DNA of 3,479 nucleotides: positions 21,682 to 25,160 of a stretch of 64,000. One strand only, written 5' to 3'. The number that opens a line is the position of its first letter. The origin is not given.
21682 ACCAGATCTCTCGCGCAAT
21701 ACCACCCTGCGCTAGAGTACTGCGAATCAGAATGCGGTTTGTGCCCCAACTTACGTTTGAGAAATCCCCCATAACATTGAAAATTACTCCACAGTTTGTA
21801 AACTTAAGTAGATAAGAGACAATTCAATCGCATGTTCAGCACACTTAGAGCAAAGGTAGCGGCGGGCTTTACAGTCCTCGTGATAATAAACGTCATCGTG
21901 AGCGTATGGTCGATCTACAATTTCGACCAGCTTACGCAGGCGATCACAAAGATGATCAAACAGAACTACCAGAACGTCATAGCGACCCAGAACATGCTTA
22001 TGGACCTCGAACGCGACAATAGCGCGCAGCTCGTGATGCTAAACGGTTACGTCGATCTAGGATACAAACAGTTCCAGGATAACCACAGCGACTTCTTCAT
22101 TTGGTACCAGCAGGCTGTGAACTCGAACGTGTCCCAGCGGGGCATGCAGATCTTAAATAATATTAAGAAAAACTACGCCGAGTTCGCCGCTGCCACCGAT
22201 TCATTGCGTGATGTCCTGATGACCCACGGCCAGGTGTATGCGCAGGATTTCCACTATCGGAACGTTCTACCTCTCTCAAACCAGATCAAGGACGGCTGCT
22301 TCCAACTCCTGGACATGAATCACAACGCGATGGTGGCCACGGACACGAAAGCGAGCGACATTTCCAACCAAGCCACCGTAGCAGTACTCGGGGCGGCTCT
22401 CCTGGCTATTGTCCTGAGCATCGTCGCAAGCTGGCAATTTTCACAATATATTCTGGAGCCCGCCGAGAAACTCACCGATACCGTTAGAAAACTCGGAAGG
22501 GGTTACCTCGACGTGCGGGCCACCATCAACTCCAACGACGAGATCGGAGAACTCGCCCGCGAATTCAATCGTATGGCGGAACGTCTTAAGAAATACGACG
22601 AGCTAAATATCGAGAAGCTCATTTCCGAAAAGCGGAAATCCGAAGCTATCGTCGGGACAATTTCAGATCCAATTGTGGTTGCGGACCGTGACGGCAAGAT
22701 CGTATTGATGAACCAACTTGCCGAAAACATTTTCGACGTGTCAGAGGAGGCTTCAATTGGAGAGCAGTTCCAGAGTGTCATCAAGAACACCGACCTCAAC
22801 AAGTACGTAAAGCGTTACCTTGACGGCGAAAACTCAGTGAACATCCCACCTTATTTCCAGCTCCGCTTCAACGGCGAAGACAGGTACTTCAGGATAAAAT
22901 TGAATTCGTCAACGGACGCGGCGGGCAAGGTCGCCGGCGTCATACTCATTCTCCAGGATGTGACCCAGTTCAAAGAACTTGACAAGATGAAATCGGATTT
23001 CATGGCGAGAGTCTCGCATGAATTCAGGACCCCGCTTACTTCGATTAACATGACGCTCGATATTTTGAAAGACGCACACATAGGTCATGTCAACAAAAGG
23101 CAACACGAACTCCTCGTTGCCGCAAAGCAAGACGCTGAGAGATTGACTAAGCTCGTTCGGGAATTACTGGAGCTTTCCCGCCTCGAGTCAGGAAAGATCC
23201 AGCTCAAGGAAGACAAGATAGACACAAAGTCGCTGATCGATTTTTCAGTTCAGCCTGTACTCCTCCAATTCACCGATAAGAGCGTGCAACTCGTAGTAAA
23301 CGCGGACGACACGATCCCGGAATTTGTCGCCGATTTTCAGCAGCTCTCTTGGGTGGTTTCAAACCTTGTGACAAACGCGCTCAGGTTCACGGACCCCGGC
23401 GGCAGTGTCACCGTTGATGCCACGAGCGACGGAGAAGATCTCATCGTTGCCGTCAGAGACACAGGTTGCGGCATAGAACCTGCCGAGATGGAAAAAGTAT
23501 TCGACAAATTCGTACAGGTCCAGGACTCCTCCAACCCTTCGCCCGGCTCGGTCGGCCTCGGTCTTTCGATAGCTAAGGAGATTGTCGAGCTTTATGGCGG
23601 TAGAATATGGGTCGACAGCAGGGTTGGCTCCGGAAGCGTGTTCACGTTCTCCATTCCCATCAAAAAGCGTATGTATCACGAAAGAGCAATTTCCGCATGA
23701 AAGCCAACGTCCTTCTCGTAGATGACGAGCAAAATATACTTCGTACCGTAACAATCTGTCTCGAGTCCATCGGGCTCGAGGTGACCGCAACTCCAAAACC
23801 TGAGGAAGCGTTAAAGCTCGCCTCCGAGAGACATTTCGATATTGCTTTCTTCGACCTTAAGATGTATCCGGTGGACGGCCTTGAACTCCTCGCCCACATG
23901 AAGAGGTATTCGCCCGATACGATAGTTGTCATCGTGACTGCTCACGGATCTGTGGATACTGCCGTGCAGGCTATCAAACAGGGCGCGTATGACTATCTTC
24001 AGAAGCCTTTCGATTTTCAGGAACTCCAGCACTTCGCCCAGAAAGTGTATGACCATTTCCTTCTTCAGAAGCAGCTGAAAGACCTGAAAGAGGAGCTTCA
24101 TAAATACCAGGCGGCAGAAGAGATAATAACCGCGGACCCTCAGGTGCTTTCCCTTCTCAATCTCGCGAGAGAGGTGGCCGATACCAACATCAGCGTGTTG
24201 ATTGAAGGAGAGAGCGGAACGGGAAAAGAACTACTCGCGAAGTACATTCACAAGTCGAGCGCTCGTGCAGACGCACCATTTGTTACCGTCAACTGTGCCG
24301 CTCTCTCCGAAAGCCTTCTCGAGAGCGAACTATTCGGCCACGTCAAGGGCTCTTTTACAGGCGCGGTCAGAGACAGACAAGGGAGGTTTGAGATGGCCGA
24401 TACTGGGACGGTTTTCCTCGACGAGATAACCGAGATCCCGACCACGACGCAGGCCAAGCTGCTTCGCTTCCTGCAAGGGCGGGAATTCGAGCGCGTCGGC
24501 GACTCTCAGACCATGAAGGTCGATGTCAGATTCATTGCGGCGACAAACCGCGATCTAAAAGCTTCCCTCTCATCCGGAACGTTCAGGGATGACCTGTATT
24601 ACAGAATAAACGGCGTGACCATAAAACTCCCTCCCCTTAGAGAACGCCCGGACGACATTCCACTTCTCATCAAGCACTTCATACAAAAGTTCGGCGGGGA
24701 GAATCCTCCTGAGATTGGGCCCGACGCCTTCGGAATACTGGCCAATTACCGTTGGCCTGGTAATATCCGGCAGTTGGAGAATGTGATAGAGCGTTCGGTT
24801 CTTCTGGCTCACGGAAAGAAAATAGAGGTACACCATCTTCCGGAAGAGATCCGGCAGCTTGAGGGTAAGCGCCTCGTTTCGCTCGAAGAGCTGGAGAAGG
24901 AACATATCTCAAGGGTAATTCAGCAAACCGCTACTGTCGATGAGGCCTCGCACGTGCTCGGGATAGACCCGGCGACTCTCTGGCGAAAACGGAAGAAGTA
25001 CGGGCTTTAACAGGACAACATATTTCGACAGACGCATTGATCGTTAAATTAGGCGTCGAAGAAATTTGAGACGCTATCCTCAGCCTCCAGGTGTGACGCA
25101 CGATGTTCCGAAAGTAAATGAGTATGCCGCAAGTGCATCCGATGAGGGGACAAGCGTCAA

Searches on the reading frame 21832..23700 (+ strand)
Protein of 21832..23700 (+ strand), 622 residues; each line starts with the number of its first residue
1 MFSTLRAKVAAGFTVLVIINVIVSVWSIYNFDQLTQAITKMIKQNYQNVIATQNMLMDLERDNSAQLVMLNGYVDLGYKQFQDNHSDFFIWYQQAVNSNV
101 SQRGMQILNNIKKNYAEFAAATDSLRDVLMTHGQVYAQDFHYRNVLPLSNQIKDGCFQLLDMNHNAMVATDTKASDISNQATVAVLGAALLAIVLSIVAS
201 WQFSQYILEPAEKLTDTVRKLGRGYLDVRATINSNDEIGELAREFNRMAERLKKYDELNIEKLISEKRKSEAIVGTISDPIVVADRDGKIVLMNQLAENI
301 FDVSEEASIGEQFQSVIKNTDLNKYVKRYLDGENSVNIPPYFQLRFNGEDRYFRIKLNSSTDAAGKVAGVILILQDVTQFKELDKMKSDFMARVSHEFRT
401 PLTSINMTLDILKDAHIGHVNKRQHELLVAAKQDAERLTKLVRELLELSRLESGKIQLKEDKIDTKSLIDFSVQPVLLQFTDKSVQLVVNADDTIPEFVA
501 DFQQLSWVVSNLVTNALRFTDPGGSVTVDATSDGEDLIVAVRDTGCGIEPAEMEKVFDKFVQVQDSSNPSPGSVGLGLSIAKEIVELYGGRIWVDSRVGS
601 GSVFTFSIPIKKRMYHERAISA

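Call 20: search_protein_families(library=pfam, proteins=[window:21832-23700:+], max_evalue=0.01)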
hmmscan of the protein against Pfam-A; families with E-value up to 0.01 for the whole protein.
window:21832-23700:+ (622 aa): 8 families
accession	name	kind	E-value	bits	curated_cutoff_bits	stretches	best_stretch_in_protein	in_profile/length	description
PF02518.31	HATPase_c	-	1.4e-29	103.2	26.4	1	502-611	3-110/111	Histidine kinase-, DNA gyrase B-, and HSP90-like ATPase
PF00512.31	HisKA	-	1.6e-17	63.7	26.9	1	386-454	1-66/66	His Kinase A (phospho-acceptor) domain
PF08448.16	PAS_4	-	1.8e-13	51.1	23.1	1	277-381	4-109/110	PAS fold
PF00672.30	HAMP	-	3.8e-13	50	25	1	204-253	3-52/53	HAMP domain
PF00989.32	PAS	-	2.5e-11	44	22.6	1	271-377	4-113/113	PAS fold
PF13426.13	PAS_9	-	1.6e-05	25.6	27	1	278-379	1-103/103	PAS domain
PF24820.1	Diguanyl_cycl_sensor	-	7.9e-05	23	28.1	1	274-326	2-54/109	Diguanylate cyclase-like sensor domain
PF13188.13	PAS_8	-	0.00014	22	21.8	1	271-315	4-45/65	PAS domain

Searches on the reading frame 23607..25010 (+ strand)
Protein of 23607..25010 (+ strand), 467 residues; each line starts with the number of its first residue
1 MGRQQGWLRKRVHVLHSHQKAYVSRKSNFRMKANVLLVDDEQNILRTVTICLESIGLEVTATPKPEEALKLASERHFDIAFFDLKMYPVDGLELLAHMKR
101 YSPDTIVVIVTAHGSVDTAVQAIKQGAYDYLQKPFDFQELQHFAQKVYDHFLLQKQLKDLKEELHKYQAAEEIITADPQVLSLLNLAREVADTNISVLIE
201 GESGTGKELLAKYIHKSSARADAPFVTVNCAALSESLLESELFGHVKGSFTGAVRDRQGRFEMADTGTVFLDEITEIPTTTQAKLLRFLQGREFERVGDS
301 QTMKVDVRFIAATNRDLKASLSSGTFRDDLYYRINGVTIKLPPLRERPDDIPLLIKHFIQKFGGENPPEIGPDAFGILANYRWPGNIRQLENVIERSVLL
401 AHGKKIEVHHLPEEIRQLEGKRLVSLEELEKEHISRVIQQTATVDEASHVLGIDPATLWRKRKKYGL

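Call 20: search_protein_families(library=pfam, proteins=[window:23607-25010:+], max_evalue=0.01)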
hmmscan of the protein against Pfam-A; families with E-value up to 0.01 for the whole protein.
window:23607-25010:+ (467 aa): 12 families
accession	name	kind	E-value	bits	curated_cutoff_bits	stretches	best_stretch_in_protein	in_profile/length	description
PF00158.32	Sigma54_activat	-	3.3e-70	235.6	20.2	1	173-339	1-167/168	Sigma-54 interaction domain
PF00072.30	Response_reg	-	3.4e-27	95.3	30.2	1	35-142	1-108/111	Response regulator receiver domain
PF25601.1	AAA_lid_14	-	1.1e-25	89.7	27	1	345-419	1-78/87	AAA+ ATPase lid domain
PF14532.12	Sigma54_activ_2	-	5.8e-19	69.1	25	1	189-344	16-138/138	Sigma-54 interaction domain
PF02954.25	HTH_8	-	1e-09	38.4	22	1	425-465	1-42/42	Bacterial regulatory protein, Fis family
PF07728.20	AAA_5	-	5.8e-09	36.5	22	1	197-316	2-124/139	AAA domain (dynein-related subfamily)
PF00004.35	AAA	-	1.1e-07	32.8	21.2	1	197-315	1-110/131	ATPase family associated with various cellular activities (AAA)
PF07724.20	AAA_2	-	0.00029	21.4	27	1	194-318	3-128/166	AAA domain (Cdc48 subfamily)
PF13191.12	AAA_16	-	0.0011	19.9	32.6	1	179-249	8-85/167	AAA ATPase domain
PF01078.27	Mg_chelatase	-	0.0019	18.1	20.3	0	252-314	93-157/207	Magnesium chelatase, subunit ChlI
PF00493.29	MCM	-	0.0056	16.2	23.3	0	193-287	56-143/224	MCM P-loop domain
PF13401.12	AAA_22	-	0.0092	16.7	27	0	196-236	7-46/130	AAA domain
